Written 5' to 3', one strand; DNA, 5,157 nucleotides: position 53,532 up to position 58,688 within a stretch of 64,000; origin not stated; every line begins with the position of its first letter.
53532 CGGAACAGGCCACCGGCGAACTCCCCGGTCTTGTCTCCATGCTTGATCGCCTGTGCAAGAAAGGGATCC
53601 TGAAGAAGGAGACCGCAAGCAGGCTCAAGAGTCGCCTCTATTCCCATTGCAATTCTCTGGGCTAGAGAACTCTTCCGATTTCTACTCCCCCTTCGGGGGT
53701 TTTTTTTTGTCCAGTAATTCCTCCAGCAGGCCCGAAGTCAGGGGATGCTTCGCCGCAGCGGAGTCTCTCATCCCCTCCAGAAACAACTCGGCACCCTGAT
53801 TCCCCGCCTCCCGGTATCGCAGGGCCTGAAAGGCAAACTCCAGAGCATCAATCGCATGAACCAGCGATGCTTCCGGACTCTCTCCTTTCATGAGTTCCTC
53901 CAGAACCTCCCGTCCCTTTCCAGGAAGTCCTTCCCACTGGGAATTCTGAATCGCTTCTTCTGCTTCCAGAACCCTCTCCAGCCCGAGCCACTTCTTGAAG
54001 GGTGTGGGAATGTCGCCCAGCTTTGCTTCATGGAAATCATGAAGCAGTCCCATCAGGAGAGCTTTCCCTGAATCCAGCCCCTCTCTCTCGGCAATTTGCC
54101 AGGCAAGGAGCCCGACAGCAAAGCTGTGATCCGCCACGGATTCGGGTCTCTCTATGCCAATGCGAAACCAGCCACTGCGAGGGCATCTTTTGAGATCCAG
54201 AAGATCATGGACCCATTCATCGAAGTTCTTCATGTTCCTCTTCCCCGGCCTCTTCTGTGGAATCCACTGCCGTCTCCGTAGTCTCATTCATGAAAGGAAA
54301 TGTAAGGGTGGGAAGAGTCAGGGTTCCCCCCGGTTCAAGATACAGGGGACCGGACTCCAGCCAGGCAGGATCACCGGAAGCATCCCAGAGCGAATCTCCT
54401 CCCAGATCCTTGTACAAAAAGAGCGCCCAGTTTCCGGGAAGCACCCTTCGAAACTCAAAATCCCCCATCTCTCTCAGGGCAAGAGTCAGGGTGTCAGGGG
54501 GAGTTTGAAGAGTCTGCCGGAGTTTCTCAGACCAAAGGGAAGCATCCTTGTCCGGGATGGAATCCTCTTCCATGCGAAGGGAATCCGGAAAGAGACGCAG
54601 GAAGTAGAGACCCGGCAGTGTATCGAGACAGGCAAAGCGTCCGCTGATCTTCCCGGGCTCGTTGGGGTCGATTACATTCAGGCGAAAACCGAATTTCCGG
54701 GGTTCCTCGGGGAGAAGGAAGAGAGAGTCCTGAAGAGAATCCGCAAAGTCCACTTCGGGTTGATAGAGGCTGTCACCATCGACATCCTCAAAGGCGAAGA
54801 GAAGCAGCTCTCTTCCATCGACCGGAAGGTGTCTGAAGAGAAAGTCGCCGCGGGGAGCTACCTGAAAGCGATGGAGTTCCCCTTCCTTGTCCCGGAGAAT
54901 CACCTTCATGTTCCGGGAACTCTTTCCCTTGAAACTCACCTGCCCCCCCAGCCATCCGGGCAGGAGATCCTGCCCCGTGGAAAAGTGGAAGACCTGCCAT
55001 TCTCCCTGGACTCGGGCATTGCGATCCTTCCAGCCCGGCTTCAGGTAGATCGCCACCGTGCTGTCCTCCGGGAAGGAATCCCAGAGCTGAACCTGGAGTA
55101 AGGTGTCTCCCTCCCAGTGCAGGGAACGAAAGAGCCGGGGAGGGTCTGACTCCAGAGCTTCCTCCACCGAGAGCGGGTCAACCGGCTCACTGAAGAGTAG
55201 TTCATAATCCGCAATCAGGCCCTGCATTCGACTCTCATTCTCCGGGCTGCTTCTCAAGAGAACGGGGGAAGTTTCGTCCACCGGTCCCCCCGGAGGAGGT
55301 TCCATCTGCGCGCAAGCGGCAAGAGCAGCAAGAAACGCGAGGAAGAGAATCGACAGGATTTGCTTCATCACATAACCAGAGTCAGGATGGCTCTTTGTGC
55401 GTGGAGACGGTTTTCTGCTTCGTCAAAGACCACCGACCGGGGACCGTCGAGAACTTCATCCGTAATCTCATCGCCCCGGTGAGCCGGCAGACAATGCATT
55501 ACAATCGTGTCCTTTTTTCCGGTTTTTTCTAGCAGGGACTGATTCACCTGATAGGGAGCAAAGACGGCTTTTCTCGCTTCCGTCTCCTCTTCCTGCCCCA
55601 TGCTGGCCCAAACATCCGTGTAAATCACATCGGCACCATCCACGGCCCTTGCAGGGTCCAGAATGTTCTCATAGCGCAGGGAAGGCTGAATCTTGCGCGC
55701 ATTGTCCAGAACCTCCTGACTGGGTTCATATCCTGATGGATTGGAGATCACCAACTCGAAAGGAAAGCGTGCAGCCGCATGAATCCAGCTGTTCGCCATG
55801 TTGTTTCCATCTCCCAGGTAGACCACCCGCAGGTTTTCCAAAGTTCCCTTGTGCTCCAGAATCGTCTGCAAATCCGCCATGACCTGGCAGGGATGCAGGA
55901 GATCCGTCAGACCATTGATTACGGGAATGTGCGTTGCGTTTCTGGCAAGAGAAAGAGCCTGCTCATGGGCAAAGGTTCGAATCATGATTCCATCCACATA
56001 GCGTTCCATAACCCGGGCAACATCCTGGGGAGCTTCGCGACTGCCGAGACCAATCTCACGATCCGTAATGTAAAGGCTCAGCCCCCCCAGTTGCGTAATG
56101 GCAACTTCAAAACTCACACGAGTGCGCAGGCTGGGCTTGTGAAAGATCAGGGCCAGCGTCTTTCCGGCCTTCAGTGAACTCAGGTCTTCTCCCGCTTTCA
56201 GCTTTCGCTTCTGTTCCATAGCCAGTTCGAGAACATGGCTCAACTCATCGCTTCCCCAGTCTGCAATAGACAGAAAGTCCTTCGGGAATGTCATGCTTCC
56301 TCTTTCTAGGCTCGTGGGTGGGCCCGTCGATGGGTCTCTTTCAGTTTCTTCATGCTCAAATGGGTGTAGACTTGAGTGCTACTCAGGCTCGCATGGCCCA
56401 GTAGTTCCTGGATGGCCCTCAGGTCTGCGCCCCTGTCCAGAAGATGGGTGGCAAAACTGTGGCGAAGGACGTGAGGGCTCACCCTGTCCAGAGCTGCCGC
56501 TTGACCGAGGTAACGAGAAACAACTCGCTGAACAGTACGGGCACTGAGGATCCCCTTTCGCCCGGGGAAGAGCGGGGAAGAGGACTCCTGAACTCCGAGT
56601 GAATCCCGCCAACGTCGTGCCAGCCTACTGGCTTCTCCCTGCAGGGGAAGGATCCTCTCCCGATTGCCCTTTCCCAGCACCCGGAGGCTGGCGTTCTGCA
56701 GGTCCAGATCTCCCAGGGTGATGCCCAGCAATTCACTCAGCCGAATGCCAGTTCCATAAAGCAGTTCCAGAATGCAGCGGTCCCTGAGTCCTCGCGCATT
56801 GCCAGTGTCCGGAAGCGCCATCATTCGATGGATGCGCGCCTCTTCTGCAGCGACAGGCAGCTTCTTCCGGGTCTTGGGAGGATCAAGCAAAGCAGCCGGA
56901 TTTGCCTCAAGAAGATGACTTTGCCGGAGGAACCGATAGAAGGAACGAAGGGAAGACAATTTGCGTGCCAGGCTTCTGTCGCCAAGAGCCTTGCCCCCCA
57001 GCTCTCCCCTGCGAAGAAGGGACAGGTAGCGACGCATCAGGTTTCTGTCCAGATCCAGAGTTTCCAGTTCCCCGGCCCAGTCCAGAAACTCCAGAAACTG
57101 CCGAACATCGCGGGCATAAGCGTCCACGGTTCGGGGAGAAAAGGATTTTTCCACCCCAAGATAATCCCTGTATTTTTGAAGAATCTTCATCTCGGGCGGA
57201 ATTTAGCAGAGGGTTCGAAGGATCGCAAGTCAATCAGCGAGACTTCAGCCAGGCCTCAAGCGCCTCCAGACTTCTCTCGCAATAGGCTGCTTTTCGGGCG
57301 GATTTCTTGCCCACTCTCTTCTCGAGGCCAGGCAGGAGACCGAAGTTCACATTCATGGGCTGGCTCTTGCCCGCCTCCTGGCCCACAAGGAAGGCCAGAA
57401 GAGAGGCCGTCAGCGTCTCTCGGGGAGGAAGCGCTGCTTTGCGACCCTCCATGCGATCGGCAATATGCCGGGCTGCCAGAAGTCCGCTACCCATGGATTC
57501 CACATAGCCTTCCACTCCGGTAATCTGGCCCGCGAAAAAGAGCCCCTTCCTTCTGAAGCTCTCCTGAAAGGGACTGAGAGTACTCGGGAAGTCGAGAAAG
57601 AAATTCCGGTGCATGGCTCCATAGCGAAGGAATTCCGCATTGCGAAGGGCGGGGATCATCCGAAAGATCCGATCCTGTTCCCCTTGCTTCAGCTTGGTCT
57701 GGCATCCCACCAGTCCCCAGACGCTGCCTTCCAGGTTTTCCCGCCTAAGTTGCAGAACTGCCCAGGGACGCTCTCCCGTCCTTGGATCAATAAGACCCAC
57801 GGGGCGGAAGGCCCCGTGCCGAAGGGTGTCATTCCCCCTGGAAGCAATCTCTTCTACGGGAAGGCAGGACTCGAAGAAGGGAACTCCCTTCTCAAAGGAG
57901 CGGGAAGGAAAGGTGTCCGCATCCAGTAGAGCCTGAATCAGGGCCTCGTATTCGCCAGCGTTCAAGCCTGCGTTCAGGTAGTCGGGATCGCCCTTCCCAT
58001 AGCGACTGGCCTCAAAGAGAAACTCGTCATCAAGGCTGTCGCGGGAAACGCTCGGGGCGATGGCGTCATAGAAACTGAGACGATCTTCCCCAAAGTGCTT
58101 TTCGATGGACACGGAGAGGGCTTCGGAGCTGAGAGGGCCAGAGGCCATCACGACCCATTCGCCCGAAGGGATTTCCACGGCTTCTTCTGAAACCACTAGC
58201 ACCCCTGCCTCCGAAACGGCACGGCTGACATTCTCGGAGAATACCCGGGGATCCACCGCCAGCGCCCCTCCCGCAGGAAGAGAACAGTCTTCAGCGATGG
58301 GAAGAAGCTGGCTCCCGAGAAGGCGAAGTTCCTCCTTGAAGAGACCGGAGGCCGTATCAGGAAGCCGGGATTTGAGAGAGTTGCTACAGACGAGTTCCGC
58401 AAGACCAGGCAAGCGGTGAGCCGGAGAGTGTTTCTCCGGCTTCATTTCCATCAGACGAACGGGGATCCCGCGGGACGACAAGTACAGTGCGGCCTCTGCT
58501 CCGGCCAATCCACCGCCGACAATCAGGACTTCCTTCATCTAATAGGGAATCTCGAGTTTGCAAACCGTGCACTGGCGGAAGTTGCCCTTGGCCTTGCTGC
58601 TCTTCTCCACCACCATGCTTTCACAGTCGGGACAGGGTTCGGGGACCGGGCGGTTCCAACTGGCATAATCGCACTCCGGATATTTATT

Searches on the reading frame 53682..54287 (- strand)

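Call 29: search_protein_families(library=pfam, proteins=[window:53682-54287:-])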
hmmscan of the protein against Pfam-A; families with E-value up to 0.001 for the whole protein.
window:53682-54287:- (201 aa): 4 families
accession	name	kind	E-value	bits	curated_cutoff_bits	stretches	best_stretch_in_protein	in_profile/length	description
PF13023.12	HD_3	-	1.1e-23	84.4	22.5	1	31-174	3-150/165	HD domain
PF12917.13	YfbR-like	-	3.3e-12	46.9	25.9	1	45-165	20-151/182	5'-deoxynucleotidase YfbR-like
PF01966.28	HD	-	1.9e-07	31.8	22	1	51-93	1-44/116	HD domain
PF08668.18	HDOD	-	0.00053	20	22.9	1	49-85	93-130/196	HDOD domain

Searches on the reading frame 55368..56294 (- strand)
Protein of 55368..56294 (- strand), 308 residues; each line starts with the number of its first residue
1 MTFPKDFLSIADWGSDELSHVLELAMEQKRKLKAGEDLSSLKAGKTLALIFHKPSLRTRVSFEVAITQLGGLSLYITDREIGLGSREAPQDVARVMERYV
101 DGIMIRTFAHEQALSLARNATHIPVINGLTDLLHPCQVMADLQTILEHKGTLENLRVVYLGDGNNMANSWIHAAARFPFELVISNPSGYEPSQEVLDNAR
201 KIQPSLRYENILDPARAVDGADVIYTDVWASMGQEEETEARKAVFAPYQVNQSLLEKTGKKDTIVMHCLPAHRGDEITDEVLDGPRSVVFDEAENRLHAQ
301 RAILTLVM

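Call 29: search_protein_families(library=pfam, proteins=[window:55368-56294:-])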
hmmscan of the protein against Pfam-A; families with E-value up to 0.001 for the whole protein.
window:55368-56294:- (308 aa): 2 families
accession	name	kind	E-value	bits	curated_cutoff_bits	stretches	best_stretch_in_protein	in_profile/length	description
PF00185.30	OTCace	-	4.6e-55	186.4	29.4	1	154-306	2-156/157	Aspartate/ornithine carbamoyltransferase, Asp/Orn binding domain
PF02729.26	OTCace_N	-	6e-43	146.9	29.9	1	5-147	1-148/148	Aspartate/ornithine carbamoyltransferase, carbamoyl-P binding domain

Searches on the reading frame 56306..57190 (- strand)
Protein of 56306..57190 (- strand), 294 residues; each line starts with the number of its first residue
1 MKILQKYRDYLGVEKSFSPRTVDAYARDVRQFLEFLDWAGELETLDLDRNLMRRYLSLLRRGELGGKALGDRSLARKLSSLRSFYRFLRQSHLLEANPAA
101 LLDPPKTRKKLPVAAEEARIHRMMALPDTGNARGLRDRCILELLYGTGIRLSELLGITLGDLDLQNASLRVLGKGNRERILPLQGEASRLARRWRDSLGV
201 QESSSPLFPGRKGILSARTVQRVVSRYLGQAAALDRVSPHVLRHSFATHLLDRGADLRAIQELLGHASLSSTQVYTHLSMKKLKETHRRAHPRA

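Call 8: search_protein_families(library=pfam, proteins=[window:56306-57190:-])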
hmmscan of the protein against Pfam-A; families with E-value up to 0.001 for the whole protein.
window:56306-57190:- (294 aa): 3 families
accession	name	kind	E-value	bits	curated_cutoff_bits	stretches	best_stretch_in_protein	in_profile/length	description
PF00589.27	Phage_integrase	-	8e-42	143.4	27.1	1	118-281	6-171/172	Phage integrase family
PF02899.23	Phage_int_SAM_1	-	7.9e-18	65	22.3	1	4-90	1-81/83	Phage integrase, N-terminal SAM-like domain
PF13495.12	Phage_int_SAM_4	-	0.00068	20.4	27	0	4-87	2-77/85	Phage integrase, N-terminal SAM-like domain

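Call 10: search_protein_families(library=ncbifam, proteins=[window:56306-57190:-])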
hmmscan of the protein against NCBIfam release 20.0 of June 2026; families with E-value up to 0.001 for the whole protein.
window:56306-57190:- (294 aa): 12 families
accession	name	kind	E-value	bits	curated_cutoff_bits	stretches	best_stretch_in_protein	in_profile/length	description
TIGR02224.1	recomb_XerC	equivalog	2.5e-90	302.8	335.15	1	6-294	2-293/295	tyrosine recombinase XerC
TIGR02225.1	recomb_XerD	equivalog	3.2e-82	276.1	329.6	1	5-294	1-290/290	site-specific tyrosine recombinase XerD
NF001399.0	PRK00283.1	subfamily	7.6e-81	271.6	279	1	3-294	8-299/300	tyrosine recombinase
NF040815.2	recomb_XerA_Arch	equivalog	1.6e-59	201.7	220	1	6-286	2-262/263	site-specific tyrosine recombinase/integron integrase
NF002331.0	PRK01287.1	subfamily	4.5e-59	200.2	371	1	13-292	38-326/365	site-specific tyrosine recombinase XerC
TIGR02249.1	integrase_gron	subfamily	5.4e-34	118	265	2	215-279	237-301/315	integron integrase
NF003462.0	PRK05084.1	equivalog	2e-30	105.7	267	1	136-289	196-355/360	tyrosine recombinase XerS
NF011946.0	PRK15417.1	equivalog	1.1e-20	74.1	435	2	215-279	252-316/337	integron integrase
NF007371.0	PRK09871.1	subfamily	1.9e-17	63.4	222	1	122-278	14-174/198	tyrosine-type DNA invertase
NF007370.0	PRK09870.1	subfamily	4.5e-13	49.3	221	1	118-278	16-179/200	tyrosine-type DNA invertase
NF040693.1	recomb_GmtY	equivalog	7.4e-10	38.6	340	1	238-285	392-439/441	gamma-mobile-trio recombinase GmtY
NF002685.0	PRK02436.1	equivalog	1.2e-05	25.2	178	1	13-271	10-239/245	site-specific tyrosine recombinase XerD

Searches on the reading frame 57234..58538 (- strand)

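Call 29: search_protein_families(library=pfam, proteins=[window:57234-58538:-])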
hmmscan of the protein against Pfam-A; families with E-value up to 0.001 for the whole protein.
window:57234-58538:- (434 aa): 6 families
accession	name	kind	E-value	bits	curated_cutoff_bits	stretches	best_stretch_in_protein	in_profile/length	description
PF01134.28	GIDA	-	1.5e-69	235.4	22.1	1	4-366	2-390/391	Glucose inhibited division protein A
PF01266.30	DAO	-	9e-05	22.6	27.9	1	4-35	2-33/353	FAD dependent oxidoreductase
PF01494.25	FAD_binding_3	-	0.00011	22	22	1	3-36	3-36/349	FAD binding domain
PF00890.30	FAD_binding_2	-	0.00053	19.7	20.4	1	4-42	2-40/414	FAD binding domain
PF00070.33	Pyr_redox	-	0.00056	20.8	22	0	4-35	2-33/82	Pyridine nucleotide-disulphide oxidoreductase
PF07992.20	Pyr_redox_2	-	0.00077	19.4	26.1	1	3-42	2-39/291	Pyridine nucleotide-disulphide oxidoreductase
